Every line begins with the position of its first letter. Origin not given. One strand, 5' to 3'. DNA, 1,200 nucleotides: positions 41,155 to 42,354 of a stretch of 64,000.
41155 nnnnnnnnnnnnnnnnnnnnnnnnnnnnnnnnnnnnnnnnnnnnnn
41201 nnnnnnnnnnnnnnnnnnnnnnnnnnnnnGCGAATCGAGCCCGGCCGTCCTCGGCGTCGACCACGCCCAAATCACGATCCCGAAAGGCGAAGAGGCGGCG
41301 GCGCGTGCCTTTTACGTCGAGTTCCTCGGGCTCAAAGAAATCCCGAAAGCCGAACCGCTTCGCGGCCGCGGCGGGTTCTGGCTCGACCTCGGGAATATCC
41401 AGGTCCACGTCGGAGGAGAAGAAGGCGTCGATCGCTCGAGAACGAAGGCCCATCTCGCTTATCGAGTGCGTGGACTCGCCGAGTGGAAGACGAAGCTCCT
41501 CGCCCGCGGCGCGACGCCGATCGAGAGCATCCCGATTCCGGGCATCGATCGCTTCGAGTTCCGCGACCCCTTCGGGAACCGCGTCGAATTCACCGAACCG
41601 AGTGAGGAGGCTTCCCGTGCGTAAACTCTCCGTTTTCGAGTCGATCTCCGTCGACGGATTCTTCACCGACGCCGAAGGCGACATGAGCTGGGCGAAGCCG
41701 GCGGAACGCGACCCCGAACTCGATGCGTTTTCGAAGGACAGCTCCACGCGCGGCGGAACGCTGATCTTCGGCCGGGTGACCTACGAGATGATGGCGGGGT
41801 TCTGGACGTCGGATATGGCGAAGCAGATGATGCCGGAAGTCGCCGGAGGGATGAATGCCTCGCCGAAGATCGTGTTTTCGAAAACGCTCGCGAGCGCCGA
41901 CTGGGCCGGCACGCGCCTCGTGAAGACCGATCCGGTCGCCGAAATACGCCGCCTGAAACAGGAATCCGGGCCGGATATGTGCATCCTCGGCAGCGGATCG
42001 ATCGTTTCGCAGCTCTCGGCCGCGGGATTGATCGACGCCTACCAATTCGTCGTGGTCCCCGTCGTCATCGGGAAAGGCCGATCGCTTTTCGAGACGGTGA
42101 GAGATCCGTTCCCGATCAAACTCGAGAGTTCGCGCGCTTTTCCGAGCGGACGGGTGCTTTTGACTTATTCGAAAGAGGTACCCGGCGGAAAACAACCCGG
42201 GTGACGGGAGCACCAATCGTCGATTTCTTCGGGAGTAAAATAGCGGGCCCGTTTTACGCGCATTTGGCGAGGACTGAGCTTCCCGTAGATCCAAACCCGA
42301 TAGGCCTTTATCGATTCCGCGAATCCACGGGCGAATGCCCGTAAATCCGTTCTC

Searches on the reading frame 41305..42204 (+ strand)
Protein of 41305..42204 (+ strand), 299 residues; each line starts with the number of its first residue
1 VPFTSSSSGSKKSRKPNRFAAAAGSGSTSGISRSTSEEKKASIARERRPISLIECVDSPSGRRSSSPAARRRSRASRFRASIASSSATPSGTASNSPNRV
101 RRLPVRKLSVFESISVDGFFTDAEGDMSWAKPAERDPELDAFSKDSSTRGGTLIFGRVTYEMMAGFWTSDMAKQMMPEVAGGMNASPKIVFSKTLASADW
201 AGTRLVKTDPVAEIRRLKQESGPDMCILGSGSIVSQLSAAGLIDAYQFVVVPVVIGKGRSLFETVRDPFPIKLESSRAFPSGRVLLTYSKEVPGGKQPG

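Call 20: search_protein_families(library=pfam, proteins=[window:41305-42204:+], max_evalue=0.01)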
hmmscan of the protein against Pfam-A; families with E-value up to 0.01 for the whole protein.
window:41305-42204:+ (299 aa): 1 family
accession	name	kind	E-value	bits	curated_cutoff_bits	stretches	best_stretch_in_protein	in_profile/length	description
PF01872.23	RibD_C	-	1.6e-19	71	24.1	1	107-283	2-195/197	RibD C-terminal domain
